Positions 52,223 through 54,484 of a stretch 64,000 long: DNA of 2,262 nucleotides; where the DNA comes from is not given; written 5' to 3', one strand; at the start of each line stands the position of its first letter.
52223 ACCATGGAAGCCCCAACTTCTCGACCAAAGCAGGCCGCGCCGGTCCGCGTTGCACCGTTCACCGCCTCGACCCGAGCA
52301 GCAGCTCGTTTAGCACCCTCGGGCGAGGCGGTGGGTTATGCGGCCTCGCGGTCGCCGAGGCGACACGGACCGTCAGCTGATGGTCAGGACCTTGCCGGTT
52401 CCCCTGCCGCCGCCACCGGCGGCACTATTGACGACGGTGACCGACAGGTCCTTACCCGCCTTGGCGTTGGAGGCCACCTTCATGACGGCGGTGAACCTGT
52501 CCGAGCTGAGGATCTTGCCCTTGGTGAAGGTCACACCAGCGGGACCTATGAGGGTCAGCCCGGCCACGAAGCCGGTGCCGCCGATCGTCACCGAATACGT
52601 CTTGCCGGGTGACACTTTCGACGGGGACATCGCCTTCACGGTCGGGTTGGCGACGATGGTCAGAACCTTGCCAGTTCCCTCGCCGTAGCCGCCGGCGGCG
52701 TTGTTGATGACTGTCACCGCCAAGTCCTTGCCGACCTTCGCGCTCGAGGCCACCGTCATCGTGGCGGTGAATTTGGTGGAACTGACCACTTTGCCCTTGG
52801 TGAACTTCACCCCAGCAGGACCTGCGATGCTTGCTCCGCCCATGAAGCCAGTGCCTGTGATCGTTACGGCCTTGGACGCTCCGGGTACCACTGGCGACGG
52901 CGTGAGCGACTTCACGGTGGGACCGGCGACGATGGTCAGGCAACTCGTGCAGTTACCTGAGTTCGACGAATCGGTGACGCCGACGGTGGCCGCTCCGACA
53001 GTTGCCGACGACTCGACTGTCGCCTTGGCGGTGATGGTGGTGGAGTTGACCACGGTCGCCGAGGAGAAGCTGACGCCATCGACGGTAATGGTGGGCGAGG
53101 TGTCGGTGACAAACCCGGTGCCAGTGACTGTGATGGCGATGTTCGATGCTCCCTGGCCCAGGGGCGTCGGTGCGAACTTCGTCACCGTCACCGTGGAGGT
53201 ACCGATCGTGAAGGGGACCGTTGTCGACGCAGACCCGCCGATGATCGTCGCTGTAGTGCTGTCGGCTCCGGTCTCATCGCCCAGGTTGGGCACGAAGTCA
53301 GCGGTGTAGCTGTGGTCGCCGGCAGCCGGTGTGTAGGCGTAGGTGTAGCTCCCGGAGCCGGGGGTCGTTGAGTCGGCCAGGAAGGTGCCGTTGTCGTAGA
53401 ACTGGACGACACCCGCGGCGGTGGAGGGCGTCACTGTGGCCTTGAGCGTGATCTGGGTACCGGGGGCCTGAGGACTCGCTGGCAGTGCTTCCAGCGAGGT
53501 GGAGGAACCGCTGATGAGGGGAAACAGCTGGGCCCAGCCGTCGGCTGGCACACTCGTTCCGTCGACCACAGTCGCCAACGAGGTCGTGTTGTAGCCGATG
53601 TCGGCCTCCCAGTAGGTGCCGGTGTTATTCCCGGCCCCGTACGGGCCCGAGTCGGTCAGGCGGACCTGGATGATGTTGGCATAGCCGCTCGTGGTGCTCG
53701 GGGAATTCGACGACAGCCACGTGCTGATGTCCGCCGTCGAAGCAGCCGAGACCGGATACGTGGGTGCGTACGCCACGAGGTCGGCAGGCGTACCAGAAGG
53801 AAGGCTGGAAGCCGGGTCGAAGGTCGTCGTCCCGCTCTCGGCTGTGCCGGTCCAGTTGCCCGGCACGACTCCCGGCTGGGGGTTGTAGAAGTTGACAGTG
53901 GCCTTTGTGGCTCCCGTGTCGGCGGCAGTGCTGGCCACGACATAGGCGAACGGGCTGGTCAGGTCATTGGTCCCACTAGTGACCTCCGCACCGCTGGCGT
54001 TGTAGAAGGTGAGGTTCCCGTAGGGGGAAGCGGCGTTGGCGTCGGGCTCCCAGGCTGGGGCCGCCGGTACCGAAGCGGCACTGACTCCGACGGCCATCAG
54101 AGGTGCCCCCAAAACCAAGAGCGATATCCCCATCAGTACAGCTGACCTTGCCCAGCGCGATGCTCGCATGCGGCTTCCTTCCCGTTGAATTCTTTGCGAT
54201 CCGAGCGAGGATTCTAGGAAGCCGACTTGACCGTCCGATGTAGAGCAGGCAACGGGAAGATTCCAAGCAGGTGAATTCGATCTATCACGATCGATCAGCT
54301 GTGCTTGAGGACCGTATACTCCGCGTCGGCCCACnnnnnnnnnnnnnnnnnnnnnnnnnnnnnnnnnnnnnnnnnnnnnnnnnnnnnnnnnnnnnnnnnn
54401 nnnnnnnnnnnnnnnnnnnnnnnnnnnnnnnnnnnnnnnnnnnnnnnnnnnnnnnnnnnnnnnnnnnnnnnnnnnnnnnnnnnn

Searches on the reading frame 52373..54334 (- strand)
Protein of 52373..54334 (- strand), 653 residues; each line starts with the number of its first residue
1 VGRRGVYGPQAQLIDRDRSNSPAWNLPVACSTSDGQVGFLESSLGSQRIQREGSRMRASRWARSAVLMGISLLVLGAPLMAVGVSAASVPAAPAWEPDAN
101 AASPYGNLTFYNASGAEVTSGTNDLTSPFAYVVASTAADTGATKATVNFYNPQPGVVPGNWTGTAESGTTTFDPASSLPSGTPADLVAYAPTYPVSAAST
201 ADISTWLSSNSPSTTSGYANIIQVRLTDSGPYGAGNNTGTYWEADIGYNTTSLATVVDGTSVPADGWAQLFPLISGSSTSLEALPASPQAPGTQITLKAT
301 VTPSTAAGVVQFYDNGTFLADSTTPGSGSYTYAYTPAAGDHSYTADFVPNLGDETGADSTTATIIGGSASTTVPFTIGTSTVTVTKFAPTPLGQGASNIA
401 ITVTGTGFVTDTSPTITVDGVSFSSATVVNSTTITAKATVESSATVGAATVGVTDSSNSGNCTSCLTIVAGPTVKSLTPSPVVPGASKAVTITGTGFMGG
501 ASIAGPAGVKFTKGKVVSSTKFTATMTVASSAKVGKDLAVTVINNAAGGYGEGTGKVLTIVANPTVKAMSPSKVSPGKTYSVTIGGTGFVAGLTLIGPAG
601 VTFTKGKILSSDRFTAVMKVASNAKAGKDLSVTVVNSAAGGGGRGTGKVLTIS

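Call 13: search_protein_families(library=pfam, proteins=[window:52373-54334:-], max_evalue=0.01)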
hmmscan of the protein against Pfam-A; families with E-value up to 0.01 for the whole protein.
window:52373-54334:- (653 aa): 2 families
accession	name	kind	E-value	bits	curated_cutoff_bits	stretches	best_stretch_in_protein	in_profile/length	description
PF16640.11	Big_3_5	-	2.9e-08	34.6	35.5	1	288-363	7-82/88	Bacterial Ig-like domain (group 3)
PF01833.30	TIG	-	0.0021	18.5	20.9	0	472-546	1-72/84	IPT/TIG domain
